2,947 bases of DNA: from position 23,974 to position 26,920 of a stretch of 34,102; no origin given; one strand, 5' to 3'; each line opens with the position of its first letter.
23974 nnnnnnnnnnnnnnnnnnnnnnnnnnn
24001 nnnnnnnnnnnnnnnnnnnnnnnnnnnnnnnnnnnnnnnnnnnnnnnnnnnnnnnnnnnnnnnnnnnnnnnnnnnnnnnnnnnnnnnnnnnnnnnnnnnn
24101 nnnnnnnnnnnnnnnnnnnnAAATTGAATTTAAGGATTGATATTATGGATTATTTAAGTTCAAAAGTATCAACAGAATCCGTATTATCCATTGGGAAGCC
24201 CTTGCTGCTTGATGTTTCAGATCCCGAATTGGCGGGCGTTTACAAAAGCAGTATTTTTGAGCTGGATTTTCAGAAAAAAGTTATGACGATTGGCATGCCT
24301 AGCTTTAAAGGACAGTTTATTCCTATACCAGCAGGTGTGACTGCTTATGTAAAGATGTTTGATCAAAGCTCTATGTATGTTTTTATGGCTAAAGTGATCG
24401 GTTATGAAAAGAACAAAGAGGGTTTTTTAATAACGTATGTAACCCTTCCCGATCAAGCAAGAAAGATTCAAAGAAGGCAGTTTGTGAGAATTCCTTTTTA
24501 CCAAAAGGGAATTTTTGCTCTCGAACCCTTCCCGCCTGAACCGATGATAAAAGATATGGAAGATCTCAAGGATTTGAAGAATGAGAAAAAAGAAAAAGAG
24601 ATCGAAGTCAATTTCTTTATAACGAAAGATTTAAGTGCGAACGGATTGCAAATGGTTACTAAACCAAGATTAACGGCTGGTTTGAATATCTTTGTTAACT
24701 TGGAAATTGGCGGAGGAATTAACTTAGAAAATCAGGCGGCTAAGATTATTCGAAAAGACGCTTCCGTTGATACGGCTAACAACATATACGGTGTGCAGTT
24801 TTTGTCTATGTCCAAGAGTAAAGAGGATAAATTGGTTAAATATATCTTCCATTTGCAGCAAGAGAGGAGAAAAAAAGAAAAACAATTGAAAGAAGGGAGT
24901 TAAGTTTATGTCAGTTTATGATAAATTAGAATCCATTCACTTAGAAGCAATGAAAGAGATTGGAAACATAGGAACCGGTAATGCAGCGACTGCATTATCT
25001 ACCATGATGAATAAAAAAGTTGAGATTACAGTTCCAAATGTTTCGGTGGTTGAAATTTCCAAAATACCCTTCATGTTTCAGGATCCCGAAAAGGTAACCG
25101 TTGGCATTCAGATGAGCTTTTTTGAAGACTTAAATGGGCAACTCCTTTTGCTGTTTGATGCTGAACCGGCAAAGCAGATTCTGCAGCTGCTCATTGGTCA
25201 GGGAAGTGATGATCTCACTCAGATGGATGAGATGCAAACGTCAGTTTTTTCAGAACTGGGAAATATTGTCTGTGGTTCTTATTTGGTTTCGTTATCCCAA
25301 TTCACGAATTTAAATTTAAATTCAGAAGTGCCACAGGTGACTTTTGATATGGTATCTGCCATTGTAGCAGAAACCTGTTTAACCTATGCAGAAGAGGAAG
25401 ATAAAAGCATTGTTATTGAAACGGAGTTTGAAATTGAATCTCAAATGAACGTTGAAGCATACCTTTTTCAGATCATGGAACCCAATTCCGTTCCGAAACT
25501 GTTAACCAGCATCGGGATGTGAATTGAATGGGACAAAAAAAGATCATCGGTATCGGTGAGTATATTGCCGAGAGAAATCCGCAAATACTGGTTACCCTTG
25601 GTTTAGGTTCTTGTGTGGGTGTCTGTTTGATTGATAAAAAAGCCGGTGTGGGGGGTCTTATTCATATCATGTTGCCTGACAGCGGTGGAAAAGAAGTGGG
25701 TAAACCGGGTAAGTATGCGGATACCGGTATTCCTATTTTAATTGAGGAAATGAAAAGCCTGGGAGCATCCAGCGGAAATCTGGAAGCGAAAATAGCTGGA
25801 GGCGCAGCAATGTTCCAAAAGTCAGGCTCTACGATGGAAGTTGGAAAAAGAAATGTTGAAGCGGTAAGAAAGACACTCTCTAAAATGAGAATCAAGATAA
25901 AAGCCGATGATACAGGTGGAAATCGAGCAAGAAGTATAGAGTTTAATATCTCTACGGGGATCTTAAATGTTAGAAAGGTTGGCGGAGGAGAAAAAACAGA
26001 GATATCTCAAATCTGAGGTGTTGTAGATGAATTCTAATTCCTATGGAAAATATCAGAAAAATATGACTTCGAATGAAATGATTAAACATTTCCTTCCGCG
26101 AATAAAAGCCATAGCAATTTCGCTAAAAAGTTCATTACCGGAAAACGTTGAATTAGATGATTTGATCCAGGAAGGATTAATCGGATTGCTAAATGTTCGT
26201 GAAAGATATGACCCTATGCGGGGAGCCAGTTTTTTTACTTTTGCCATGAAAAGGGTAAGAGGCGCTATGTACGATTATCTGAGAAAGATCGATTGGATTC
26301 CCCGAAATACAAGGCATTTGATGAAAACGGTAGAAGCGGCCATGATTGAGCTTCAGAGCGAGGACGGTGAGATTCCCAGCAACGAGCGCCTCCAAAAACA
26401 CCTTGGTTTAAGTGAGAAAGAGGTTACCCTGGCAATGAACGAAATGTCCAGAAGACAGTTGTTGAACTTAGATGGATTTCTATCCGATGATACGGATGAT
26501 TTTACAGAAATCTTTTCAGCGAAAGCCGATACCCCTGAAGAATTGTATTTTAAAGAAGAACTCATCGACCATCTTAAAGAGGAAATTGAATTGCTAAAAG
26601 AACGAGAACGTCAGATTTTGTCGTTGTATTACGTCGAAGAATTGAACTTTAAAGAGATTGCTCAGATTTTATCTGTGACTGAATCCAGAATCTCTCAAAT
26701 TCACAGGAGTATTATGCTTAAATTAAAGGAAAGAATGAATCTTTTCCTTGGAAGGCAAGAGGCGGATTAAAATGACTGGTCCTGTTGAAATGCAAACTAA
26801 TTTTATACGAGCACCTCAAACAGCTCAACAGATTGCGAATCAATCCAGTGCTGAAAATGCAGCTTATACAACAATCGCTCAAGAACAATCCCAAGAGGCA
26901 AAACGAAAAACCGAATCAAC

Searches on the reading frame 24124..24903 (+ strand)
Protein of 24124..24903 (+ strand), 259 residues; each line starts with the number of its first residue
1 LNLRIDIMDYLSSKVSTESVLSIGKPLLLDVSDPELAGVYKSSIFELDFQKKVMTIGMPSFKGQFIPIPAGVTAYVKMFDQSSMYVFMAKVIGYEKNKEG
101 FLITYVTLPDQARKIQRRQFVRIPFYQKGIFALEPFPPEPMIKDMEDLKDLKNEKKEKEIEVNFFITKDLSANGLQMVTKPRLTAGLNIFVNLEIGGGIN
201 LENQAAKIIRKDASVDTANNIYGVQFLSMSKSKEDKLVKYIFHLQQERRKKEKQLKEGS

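Call 8: search_protein_families(library=pfam, proteins=[window:24124-24903:+], max_evalue=0.001)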
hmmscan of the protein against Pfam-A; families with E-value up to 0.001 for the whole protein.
window:24124-24903:+ (259 aa): 2 families
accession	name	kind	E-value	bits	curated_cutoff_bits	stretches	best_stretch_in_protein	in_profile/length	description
PF12945.12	PilZNR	-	2.2e-11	44.2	23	1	23-99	2-77/85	Flagellar protein YcgR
PF07238.19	PilZ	-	6.1e-10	39.8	22.5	1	166-242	26-101/102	PilZ domain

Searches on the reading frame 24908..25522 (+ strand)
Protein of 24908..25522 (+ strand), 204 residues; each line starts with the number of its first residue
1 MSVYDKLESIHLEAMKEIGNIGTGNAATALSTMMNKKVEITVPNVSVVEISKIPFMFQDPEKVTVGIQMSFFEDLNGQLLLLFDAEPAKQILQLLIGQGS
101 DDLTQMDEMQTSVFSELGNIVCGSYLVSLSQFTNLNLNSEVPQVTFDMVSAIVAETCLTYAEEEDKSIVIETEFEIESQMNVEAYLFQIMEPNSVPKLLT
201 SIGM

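Call 8: search_protein_families(library=pfam, proteins=[window:24908-25522:+], max_evalue=0.001)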
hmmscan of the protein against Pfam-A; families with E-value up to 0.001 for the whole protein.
window:24908-25522:+ (204 aa): 2 families
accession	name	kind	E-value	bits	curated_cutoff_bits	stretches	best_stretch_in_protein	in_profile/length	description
PF04509.17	CheC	-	5.4e-23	81.1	22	2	11-46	2-37/38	CheC-like family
PF13690.11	CheX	-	7.8e-12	45.5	27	1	68-146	4-74/94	Chemotaxis phosphatase CheX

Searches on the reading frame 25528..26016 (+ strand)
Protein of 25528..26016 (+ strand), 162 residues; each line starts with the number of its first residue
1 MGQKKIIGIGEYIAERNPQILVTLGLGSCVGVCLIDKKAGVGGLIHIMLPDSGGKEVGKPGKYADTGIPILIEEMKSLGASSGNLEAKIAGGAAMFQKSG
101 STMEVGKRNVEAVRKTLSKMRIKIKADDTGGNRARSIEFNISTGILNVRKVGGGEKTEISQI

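Call 8: search_protein_families(library=pfam, proteins=[window:25528-26016:+], max_evalue=0.001)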
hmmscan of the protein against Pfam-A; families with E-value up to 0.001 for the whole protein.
window:25528-26016:+ (162 aa): 1 family
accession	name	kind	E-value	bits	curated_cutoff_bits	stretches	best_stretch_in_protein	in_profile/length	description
PF03975.18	CheD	-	5.7e-35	120.2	25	1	48-150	1-108/108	CheD chemotactic sensory transduction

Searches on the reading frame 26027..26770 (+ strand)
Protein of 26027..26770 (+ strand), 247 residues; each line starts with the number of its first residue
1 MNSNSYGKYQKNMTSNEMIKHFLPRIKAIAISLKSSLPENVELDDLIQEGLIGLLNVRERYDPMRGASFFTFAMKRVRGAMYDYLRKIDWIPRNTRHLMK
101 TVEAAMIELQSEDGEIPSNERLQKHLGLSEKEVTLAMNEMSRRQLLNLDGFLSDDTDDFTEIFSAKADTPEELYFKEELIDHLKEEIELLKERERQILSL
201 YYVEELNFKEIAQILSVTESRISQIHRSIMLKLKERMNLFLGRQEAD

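Call 8: search_protein_families(library=pfam, proteins=[window:26027-26770:+], max_evalue=0.001)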
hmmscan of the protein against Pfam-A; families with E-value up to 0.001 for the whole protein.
window:26027-26770:+ (247 aa): 5 families
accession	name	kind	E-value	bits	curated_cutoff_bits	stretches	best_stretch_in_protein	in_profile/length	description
PF04542.20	Sigma70_r2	-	6.8e-16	58.3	24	1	18-90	1-70/71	Sigma-70 region 2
PF04545.22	Sigma70_r4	-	1.6e-15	56.8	24.1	1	189-235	4-50/50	Sigma-70, region 4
PF08281.18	Sigma70_r4_2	-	3e-08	33.6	25.7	1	184-222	5-43/54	Sigma-70, region 4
PF04539.22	Sigma70_r3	-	4.8e-06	27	25.3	1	102-171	6-75/78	Sigma-70 region 3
PF04297.20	UPF0122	-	0.00066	20.3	22.7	0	188-227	16-55/101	Putative helix-turn-helix protein, YlxM / p13 like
